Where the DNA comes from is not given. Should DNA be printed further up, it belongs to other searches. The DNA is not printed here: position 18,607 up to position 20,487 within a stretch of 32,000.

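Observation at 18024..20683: A small genomic islet inserted at tRNA-Trp, delimited by copies of the tRNA 3' end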

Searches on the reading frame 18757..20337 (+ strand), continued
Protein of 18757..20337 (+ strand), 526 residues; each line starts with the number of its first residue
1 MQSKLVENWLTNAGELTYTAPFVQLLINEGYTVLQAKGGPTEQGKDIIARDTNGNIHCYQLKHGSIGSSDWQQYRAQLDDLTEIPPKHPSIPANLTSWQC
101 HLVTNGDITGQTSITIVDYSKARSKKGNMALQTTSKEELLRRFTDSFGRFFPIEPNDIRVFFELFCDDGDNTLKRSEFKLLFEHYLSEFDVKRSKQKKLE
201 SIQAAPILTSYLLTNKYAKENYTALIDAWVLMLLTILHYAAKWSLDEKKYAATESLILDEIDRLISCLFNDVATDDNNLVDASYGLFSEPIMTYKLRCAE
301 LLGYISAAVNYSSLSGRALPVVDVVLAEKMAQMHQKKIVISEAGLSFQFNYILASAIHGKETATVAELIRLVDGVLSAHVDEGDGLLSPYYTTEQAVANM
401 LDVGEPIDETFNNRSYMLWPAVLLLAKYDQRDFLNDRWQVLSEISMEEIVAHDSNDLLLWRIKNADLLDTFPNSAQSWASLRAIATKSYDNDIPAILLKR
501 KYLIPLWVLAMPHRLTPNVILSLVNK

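Call 54: find_encoding_contigs(protein=P0006, flank=10000, max_places=4)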
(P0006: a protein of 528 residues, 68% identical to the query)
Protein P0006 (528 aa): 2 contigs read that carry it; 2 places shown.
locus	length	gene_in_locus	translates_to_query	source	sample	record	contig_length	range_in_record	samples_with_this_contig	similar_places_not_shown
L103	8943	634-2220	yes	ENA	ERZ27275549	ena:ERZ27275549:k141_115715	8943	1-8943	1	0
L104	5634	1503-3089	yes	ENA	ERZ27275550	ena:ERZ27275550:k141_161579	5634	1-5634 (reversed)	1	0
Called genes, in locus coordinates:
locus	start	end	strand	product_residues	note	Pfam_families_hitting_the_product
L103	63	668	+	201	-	-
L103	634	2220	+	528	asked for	-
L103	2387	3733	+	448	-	PF02195:ParB_N, PF01555:N6_N4_Mtase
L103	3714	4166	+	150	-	-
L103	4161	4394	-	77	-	PF09397:FtsK_gamma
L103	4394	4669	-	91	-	-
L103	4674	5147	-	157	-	-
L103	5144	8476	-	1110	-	PF02384:N6_Mtase (faint), PF20473:MmeI_Mtase (faint), PF07669:Eco57I, PF12950:TaqI_C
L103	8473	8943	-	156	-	?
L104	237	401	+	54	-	-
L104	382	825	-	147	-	-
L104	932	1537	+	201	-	-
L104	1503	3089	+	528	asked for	-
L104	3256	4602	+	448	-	PF02195:ParB_N, PF01555:N6_N4_Mtase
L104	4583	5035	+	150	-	-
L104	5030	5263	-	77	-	PF09397:FtsK_gamma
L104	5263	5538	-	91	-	-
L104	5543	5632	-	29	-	?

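Call 57: predict_structure(alignment_id=A2)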
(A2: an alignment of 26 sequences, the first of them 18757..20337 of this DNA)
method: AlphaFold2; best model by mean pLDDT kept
length: 526 residues; sequences in the alignment: 26
mean_pLDDT: 88.9   pTM: 0.89
mean pLDDT of the five models: 88.9, 87.6, 87.3, 86.7, 85.7
residues with pLDDT >= 90: 314; 70-90: 186; 50-70: 19; < 50: 7
segments of 3 or more residues with pLDDT < 50: 284-288
pLDDT, mean of each block of 10 residues (from residue 1): 77 73 90 75 78 93 87 86 88 89 88 90 92 91 87 86 89 93 94 91 93 90 96 98 94 94 94 82 54 87 96 91 89 90 93 92 95 92 85 84 82 91 96 95 91 94 91 87 92 92 96 93 85
secondary structure, 60 per line:
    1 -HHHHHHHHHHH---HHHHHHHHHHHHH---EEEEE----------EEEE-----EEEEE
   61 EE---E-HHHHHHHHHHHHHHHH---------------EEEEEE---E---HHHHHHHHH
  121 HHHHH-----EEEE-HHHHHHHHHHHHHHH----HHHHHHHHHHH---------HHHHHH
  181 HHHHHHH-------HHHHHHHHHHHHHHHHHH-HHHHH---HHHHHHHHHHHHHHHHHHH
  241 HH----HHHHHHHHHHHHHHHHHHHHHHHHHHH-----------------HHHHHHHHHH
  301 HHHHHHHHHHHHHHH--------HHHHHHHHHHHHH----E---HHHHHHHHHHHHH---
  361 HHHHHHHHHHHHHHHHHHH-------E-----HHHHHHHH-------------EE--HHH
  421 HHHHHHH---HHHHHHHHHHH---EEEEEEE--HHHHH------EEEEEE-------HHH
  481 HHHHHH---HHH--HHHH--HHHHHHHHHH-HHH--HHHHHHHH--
elements in order: H2-12 H16-28 E32-36 E47-50 E56-62 H68-83 E99-104 H112-125 E131-134 H136-150 H155-165 H175-187 H195-212 H214-218 H222-242 H247-273 H291-315 H324-336 H345-357 H361-379 H393-400 H418-427 H431-441 E445-451 H454-458 E465-470 H478-486 H495-498 H501-510 H517-524

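Call 63: fold_search(model_id=the predicted structure, library=pdb)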
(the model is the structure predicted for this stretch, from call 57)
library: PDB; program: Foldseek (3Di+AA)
matches with E <= 10: 234; with E <= 0.001: 0
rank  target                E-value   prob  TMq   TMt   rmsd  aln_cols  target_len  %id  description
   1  9hr5_C                3.9e-02  0.80  0.18  0.23  26.2       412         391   10  Salmonella enterica Lamassu LmuA nuclease tetramer bound to DNA duplex (released 2025-10-01)
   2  5f0n                  1.8e-01  0.11  0.12  0.08  24.2       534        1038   12  Cohesin subunit Pds5 (released 2016-04-20)
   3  2vld_B                2.2e-01  0.99  0.14  0.29   5.1       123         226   20  crystal structure of a repair endonuclease from Pyrococcus abyssi (released 2009-05-19)
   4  2vld_A                2.3e-01  0.97  0.13  0.26   5.8       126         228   19  crystal structure of a repair endonuclease from Pyrococcus abyssi (released 2009-05-19)
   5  9hr5_A                2.4e-01  0.47  0.19  0.25  26.2       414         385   10  Salmonella enterica Lamassu LmuA nuclease tetramer bound to DNA duplex (released 2025-10-01)
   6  5gke_A                2.8e-01  0.97  0.14  0.27   5.7       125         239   15  Structure of EndoMS-dsDNA1 complex (released 2016-11-02)
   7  5uf7                  3.0e-01  0.06  0.09  0.09  28.2       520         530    9  CRYSTAL STRUCTURE OF MUNC13-1 MUN DOMAIN (released 2017-02-15)
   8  9hjo_D                5.5e-01  0.44  0.12  0.26  19.1       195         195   10  FANCM-FAAP24-dsDNA complex (released 2025-06-11)
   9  5gkj_B                6.0e-01  0.91  0.14  0.28   5.0       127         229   16  Structure of EndoMS in apo form (released 2016-11-02)
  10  5gkj_A                6.0e-01  0.90  0.13  0.27   5.5       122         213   13  Structure of EndoMS in apo form (released 2016-11-02)
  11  3u61_E                6.5e-01  0.15  0.13  0.19  16.3       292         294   13  Structure of T4 Bacteriophage Clamp Loader Bound To Closed Clamp, DNA and ATP Analog and ADP (released 2012-01-04)
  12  9nc9_E                9.4e-01  0.08  0.11  0.09  23.0       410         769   10  Helical assembly of AVAST5 filament (released 2026-02-18)
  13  1wtd_A                9.8e-01  0.44  0.13  0.23  15.0       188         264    8  Crystal structure of type II restrcition endonuclease, EcoO109I DNA-free form (released 2004-12-14)
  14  8r7c_F                1.2e+00  0.04  0.11  0.08  23.3       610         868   10  MutSbeta bound to compound CHDI-00915542 in the canonical DNA-mismatch bound form (released 2024-11-27)
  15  3ifq_B                1.3e+00  0.11  0.17  0.17  18.3       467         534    9  Interction of plakoglobin and beta-catenin with desmosomal cadherins (released 2009-09-15)
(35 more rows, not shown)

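Call 65: search_protein_families(library=phrogs, proteins=[window:18757-20337:+], max_evalue=0.01)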
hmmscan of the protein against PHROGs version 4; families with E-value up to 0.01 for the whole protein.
window:18757-20337:+ (526 aa): 0 families

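Call 77: search_protein_families(library=pfam, proteins=[L094:150-722:-, L094:809-1216:-, L095:348-656:+, L094:1251-1412:+], max_evalue=0.01)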
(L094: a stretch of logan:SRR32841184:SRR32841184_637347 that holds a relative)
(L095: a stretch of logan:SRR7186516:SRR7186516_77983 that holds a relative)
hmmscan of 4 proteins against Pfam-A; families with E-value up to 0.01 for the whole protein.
L094:150-722:- (190 aa): 0 families

L094:809-1216:- (135 aa): 3 families
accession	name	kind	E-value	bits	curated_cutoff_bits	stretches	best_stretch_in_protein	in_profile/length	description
PF00293.34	NUDIX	-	2.9e-14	53.6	21.1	1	7-109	5-116/134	NUDIX domain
PF22327.2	Nudt16-like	-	0.0015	19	27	1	31-90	38-95/161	U8 snoRNA-decapping enzyme-like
PF14815.12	NUDIX_4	-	0.008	16.4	35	0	31-113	30-100/113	NUDIX domain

L095:348-656:+ (102 aa): 0 families

L094:1251-1412:+ (53 aa): 0 families

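Call 79: search_dna_similar(query=window:18757-20337:+, collection=plasmids, mode=protein, max_rows=10)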
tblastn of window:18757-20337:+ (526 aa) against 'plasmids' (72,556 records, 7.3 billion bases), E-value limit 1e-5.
Records with a match: 1; places in all: 1; records where one place covers at least 80% of the query: 0.
Best place of each record, by identity: <60% 1.
By first word of the organism name: Rhodococcus 1.
By predicted mobility (MOB-suite, as given by PLSDB): mobilizable 1.
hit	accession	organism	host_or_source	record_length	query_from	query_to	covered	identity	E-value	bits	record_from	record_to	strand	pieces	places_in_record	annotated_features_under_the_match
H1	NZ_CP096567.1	Rhodococcus qingshengii JCM 15477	sandy loam,soil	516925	6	145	27%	30.8%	2e-10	71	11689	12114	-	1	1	restriction endonuclease | hypothetical protein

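Call 80: search_dna_similar(query=window:18757-20337:+, collection=phages, mode=protein, max_rows=10)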
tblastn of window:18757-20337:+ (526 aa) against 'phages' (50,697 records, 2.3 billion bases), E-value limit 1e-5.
No match.

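Call 97: search_protein_families(library=ncbifam, proteins=[window:18757-20337:+], max_evalue=0.01)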
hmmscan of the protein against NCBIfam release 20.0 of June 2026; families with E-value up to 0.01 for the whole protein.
window:18757-20337:+ (526 aa): 0 families

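Call 100: search_solved_structures(query=A2, max_evalue=1)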
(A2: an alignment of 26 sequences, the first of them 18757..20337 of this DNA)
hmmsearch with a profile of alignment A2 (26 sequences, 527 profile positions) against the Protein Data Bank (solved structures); distinct sequences matched with E-value up to 1: 3.
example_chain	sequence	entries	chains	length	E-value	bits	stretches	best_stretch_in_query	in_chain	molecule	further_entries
1pmt_A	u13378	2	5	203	0.17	14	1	39-69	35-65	GLUTATHIONE TRANSFERASE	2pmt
6izw_B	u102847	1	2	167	0.73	12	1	259-395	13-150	Gliding motility protein MglB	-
6h5b_B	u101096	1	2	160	0.8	11.8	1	259-395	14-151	MglB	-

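Call 105: search_protein_families(library=padloc, proteins=[P0012, P0029, P0048], max_evalue=0.1)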
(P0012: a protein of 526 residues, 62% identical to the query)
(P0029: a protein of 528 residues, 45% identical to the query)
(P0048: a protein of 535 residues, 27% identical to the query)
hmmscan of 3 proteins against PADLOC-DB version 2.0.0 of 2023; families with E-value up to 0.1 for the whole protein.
P0012 (526 aa): 2 families
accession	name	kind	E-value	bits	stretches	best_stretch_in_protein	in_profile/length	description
PDLC03926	OloB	-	1.7e-05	22.2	1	22-259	22-248/556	-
PDLC01364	Cas8a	-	0.0028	15.4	1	136-245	53-166/333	CAS-I-A; effector_LS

P0029 (528 aa): 0 families

P0048 (535 aa): 0 families

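Call 106: search_protein_families(library=pfam, proteins=[P0029, P0048], max_evalue=0.1)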
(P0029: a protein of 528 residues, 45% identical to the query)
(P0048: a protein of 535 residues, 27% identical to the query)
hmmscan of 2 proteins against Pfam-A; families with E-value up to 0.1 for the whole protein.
P0029 (528 aa): 0 families

P0048 (535 aa): 0 families

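Call 107: search_protein_families(library=padloc, alignment_id=A2, max_evalue=0.01)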
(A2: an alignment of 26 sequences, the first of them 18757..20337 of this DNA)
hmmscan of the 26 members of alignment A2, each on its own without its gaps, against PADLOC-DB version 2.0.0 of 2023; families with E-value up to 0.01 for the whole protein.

A. member 1, window:18757-20337:+ (526 aa): 1 family
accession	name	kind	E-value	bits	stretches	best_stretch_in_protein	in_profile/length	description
PDLC03852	LmuA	-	0.004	15.2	1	23-78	27-79/336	-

B. families by the number of members that match (of 26 scanned): 4 families
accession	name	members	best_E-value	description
PDLC03926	OloB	4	1.7e-05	-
PDLC01364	Cas8a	3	0.0028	CAS-I-A; effector_LS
PDLC03852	LmuA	3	0.004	-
PDLC01758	Cas3b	1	0.0029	-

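Call 116: find_related_loci(query=A2, collection=viral_contigs, flank=10000)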
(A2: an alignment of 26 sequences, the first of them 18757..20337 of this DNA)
Query A2 (526 aa) in viral_contigs; peptide patterns used: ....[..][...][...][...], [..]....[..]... (x = any residue, [..] = any of these).
73 stretches matched a pattern, but none encodes a relative of the query by tblastn (E <= 1e-3).
